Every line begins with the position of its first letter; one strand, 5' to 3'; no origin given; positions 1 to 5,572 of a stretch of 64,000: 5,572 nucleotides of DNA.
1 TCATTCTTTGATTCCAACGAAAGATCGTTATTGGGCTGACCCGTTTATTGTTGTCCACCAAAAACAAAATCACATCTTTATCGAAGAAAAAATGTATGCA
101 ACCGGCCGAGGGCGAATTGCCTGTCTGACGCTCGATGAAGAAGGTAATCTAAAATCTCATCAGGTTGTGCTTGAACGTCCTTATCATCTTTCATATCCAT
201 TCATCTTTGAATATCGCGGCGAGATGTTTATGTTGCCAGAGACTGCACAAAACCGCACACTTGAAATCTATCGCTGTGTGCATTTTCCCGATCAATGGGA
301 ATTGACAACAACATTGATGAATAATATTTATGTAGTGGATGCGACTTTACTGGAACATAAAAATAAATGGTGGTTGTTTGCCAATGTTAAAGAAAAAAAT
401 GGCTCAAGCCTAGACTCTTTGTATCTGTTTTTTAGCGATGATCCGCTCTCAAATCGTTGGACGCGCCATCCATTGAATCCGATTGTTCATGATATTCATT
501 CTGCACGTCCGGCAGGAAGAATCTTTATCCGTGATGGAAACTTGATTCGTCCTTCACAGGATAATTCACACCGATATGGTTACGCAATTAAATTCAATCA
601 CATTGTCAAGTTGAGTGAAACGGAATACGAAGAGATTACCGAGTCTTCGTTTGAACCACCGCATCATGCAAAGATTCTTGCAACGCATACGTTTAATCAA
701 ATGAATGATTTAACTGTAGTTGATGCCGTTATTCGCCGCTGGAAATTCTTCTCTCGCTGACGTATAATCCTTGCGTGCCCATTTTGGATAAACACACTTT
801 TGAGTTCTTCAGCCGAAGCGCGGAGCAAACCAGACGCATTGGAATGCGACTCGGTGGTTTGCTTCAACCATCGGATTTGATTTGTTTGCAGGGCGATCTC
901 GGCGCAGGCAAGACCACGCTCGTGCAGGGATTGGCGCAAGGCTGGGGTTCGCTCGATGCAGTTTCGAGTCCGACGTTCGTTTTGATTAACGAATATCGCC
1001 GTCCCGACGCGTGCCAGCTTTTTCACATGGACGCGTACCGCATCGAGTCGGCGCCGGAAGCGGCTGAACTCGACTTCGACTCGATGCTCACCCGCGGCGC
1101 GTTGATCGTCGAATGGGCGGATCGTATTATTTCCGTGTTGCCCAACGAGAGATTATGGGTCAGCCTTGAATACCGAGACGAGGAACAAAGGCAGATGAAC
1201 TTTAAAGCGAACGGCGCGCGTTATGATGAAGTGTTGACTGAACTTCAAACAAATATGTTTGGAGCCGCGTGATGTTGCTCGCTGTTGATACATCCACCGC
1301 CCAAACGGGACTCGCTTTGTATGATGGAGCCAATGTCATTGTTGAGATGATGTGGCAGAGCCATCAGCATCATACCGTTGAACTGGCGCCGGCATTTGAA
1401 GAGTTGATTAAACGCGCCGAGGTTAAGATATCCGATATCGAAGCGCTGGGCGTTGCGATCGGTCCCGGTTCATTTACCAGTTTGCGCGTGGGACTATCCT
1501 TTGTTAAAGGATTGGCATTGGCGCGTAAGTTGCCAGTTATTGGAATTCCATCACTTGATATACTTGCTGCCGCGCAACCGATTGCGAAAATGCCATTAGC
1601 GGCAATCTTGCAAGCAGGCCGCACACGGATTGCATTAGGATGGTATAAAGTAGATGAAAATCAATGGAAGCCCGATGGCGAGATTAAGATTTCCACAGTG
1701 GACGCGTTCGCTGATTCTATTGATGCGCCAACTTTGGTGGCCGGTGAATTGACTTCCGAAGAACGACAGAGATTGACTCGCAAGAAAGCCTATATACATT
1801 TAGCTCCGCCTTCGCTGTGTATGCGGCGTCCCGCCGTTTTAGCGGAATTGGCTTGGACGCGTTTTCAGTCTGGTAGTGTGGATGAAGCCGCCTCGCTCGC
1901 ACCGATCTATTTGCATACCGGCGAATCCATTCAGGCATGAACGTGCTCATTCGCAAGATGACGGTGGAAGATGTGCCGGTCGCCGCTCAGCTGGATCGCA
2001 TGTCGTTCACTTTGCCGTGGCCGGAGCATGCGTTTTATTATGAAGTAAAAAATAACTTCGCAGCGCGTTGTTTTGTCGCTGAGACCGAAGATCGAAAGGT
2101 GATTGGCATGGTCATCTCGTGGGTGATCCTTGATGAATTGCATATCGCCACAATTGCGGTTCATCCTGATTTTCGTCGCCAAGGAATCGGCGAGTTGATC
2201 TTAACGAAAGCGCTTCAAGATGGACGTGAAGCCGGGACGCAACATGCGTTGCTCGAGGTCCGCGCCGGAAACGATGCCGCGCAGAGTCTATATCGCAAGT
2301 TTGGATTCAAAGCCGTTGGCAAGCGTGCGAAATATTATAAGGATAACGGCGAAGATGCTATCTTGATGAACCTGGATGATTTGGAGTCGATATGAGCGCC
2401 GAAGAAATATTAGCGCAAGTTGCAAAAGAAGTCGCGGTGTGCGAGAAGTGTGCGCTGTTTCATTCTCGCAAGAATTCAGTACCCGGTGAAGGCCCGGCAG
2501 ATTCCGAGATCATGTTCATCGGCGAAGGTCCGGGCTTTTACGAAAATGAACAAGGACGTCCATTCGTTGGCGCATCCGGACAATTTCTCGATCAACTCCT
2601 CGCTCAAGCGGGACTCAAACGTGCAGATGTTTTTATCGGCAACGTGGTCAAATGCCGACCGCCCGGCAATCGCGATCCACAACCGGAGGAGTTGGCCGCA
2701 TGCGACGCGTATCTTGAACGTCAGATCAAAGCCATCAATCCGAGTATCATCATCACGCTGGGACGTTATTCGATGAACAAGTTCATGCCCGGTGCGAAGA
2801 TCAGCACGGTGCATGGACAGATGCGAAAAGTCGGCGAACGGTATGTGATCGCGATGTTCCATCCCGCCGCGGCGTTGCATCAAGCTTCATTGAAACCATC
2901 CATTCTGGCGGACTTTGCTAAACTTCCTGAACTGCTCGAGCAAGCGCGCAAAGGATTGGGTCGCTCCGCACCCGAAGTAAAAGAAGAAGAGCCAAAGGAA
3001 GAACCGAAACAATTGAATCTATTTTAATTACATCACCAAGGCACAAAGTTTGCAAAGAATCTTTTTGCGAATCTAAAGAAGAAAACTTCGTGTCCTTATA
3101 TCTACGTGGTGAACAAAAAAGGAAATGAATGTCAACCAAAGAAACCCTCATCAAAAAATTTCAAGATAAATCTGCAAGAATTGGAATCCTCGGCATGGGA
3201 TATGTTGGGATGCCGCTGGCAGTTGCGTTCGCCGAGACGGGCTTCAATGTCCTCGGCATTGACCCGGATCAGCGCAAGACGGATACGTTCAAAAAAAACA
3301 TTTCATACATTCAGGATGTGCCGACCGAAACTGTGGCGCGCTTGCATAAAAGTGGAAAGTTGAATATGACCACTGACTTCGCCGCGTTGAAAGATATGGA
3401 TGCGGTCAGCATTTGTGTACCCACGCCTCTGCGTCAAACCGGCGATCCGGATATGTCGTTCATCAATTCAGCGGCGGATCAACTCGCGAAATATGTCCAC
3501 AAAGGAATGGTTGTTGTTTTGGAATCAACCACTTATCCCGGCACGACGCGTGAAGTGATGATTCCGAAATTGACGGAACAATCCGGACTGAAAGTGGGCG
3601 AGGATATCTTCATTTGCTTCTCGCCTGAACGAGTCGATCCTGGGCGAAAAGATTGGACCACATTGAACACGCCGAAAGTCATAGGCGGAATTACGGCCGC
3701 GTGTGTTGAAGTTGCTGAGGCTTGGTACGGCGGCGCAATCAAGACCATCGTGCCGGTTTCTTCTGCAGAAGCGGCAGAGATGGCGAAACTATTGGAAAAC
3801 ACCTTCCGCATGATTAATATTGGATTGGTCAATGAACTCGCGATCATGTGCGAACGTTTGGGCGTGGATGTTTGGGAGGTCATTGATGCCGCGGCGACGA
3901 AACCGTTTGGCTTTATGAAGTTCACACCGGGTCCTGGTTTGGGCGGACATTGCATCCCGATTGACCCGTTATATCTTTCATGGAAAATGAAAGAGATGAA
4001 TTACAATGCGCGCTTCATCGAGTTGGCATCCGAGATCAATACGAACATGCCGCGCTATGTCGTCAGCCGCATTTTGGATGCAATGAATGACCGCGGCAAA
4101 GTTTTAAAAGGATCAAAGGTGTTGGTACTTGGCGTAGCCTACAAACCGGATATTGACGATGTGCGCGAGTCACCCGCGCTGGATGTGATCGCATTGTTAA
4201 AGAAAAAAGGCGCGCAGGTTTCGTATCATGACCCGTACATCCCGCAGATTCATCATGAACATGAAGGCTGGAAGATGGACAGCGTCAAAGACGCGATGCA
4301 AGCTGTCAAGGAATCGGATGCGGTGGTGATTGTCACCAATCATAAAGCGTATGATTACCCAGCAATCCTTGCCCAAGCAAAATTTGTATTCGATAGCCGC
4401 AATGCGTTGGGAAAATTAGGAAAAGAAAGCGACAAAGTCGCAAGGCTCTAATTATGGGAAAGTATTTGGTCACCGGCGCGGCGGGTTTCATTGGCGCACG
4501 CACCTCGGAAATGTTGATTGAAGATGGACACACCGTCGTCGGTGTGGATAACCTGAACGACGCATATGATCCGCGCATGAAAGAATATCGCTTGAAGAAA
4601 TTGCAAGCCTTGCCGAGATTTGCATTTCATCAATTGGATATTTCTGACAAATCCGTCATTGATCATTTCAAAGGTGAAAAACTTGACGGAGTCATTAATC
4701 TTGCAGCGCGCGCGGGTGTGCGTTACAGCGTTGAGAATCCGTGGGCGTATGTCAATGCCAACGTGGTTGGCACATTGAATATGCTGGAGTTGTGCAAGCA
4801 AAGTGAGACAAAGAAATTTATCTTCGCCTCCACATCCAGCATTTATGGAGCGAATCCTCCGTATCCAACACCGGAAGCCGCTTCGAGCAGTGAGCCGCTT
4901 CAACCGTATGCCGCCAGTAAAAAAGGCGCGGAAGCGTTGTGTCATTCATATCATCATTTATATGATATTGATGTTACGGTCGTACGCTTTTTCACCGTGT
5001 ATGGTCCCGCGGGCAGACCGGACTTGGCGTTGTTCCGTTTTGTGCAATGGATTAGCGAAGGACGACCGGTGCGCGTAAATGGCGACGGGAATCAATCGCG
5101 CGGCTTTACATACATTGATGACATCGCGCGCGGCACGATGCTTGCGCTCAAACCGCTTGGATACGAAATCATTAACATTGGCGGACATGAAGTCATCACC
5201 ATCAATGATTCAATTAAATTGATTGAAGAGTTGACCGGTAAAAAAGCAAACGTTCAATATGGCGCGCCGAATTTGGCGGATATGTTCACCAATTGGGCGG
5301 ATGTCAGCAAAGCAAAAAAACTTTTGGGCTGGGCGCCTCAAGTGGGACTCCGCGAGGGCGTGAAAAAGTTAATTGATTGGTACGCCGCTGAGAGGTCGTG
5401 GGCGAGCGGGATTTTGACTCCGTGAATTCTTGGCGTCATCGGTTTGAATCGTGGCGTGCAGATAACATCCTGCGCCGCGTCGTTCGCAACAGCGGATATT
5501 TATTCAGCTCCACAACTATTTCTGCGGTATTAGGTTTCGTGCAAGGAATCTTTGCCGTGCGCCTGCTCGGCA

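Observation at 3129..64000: A 61-kb, nearly single-strand glycan-assembly island with two export routes, eight GT-C-like membrane enzymes, five methyltransferase domains and its own sulfation supply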

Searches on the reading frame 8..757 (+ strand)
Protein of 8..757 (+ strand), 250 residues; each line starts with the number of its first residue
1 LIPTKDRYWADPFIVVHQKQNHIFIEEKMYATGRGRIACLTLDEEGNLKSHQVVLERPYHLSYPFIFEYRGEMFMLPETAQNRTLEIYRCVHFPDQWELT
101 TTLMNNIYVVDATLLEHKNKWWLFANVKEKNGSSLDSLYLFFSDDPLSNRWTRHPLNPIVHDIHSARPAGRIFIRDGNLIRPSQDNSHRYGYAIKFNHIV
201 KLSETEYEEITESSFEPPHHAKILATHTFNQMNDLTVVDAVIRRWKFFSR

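Call 3: search_protein_families(library=pfam, proteins=[window:8-757:+])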
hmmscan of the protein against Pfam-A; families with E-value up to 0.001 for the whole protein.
window:8-757:+ (250 aa): 1 family
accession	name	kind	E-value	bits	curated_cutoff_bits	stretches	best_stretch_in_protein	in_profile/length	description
PF24793.1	GINT1_N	-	9.3e-45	153.4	27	1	8-211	59-264/304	Glucosamine inositolphosphorylceramide transferase 1, N-terminal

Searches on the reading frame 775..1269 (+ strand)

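Call 3: search_protein_families(library=pfam, proteins=[window:775-1269:+])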
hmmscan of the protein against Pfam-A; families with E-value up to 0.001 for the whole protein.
window:775-1269:+ (165 aa): 2 families
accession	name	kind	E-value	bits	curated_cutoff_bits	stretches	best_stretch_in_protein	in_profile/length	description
PF02367.23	TsaE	-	1.3e-37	129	26.6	1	14-140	2-127/128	Threonylcarbamoyl adenosine biosynthesis protein TsaE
PF05729.18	NACHT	-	3.9e-05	24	26.7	1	35-63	2-30/167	NACHT domain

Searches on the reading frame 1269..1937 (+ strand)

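Call 3: search_protein_families(library=pfam, proteins=[window:1269-1937:+])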
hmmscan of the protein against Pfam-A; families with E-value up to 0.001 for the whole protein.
window:1269-1937:+ (223 aa): 1 family
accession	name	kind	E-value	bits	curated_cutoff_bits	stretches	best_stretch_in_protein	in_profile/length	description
PF00814.31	TsaD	-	4.4e-25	89.3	24.8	1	32-133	26-133/264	tRNA N6-adenosine threonylcarbamoyltransferase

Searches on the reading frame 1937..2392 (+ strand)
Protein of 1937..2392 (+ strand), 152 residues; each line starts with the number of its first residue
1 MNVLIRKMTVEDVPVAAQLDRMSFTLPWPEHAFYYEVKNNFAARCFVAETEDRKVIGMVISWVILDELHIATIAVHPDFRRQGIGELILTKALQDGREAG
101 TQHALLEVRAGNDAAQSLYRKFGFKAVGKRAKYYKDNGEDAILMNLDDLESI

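Call 3: search_protein_families(library=pfam, proteins=[window:1937-2392:+])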
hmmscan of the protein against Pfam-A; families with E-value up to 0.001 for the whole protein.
window:1937-2392:+ (152 aa): 9 families
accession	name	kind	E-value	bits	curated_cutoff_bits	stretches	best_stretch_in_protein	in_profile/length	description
PF00583.31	Acetyltransf_1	-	5.9e-21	75.4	20.7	1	18-124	6-116/116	Acetyltransferase (GNAT) family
PF13508.13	Acetyltransf_7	-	1.1e-16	61.4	27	1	43-125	3-83/84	Acetyltransferase (GNAT) domain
PF13673.13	Acetyltransf_10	-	3.4e-13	50.1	23.6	1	43-130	31-113/128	Acetyltransferase (GNAT) domain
PF08445.16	FR47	-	1.3e-08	35.1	22.1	1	66-127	20-80/86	FR47-like protein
PF13302.13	Acetyltransf_3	-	3.9e-07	31.3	25.4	1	3-125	2-138/138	Acetyltransferase (GNAT) domain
PF13527.13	Acetyltransf_9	-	4.1e-06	27.3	25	1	64-125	69-125/127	Acetyltransferase (GNAT) domain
PF13480.13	Acetyltransf_6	-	2e-05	25.2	22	1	40-102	69-130/143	Acetyltransferase (GNAT) domain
PF24553.2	Rv0428c_C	-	0.00012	22.3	27.2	1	70-126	162-217/224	Probable histone acetyltransferase Rv0428c C-terminal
PF12746.13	GNAT_acetyltran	-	0.00088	19.4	26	1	39-127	151-237/243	GNAT acetyltransferase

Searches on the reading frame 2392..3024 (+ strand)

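Call 3: search_protein_families(library=pfam, proteins=[window:2392-3024:+])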
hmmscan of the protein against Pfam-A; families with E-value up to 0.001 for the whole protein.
window:2392-3024:+ (211 aa): 1 family
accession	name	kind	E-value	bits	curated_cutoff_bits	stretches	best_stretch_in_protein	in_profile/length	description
PF03167.25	UDG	-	2.5e-35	122.1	24.3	1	31-168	1-128/141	Uracil DNA glycosylase superfamily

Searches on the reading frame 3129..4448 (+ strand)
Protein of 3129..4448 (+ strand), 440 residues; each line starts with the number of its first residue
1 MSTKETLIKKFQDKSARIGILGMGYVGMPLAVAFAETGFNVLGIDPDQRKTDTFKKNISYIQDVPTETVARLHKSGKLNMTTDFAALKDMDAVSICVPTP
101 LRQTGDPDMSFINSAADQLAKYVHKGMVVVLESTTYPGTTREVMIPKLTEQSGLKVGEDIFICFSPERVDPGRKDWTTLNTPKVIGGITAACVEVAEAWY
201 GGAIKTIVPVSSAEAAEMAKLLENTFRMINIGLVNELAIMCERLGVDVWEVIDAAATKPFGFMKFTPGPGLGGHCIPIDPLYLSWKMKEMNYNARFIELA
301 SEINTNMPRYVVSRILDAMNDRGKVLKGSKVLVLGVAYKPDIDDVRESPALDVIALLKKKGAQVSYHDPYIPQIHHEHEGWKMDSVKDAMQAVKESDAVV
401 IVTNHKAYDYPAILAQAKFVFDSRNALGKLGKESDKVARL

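Call 3: search_protein_families(library=pfam, proteins=[window:3129-4448:+])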
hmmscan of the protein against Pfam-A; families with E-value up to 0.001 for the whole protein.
window:3129-4448:+ (440 aa): 8 families
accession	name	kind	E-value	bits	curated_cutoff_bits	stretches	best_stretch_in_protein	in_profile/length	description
PF03721.20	UDPG_MGDP_dh_N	-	6.1e-42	143.8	27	1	17-194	2-181/187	UDP-glucose/GDP-mannose dehydrogenase family, NAD binding domain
PF00984.24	UDPG_MGDP_dh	-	2.1e-32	111.5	25.4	1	214-305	1-93/94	UDP-glucose/GDP-mannose dehydrogenase family, central domain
PF03720.21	UDPG_MGDP_dh_C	-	2.4e-29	102.2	30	1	332-427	1-101/103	UDP-glucose/GDP-mannose dehydrogenase family, UDP binding domain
PF02826.25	2-Hacid_dh_C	-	4.4e-08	33.2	25.1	0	14-57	35-78/178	D-isomer specific 2-hydroxyacid dehydrogenase, NAD binding domain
PF03446.21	NAD_binding_2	-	8.7e-08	32.8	21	1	17-143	1-103/161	NAD binding domain of 6-phosphogluconate dehydrogenase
PF01210.29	NAD_Gly3P_dh_N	-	1.3e-05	25.6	23.1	0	18-100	2-80/158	NAD-dependent glycerol-3-phosphate dehydrogenase N-terminus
PF02737.24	3HCDH_N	-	0.0001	22.7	22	1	18-94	2-83/180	3-hydroxyacyl-CoA dehydrogenase, NAD binding domain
PF03807.23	F420_oxidored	-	0.00042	21.3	21.6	0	17-71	1-46/94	NADP oxidoreductase coenzyme F420-dependent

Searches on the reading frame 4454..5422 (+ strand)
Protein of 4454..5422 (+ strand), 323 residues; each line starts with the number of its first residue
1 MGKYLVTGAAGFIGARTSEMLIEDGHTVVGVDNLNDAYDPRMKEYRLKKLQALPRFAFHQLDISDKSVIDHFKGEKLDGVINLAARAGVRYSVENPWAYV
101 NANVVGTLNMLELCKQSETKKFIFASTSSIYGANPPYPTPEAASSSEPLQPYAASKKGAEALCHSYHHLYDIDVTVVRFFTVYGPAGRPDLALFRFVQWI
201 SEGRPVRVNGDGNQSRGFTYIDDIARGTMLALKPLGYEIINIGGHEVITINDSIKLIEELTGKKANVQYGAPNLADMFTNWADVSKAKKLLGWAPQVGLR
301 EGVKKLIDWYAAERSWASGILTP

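Call 3: search_protein_families(library=pfam, proteins=[window:4454-5422:+])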
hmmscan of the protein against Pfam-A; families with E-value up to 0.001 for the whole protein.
window:4454-5422:+ (323 aa): 9 families
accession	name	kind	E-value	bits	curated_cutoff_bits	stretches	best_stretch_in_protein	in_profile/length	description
PF01370.27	Epimerase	-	5.1e-58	196.8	20.9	1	5-243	2-240/240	NAD dependent epimerase/dehydratase family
PF16363.11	GDP_Man_Dehyd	-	1.1e-56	193.2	27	1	5-305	1-331/332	GDP-mannose 4,6 dehydratase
PF01073.25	3Beta_HSD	-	2.5e-17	63.3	22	1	5-238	1-235/280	3-beta hydroxysteroid dehydrogenase/isomerase family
PF04321.23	RmlD_sub_bind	-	2.1e-12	47.2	27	1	4-233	3-198/287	RmlD substrate binding domain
PF07993.18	NAD_binding_4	-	3e-12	46.7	20.1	1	6-184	1-209/258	Male sterility protein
PF02719.21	Polysacc_synt_2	-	2.1e-11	44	20.2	1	5-226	2-211/293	Polysaccharide biosynthesis protein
PF00106.31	adh_short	-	7.2e-07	29.3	26.6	1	5-172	4-169/195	short chain dehydrogenase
PF08659.16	KR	-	1.1e-06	29.1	22.6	1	2-133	1-143/180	KR domain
PF13460.12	NAD_binding_10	-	2.9e-05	24.5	27.2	1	8-179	1-143/184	NAD(P)H-binding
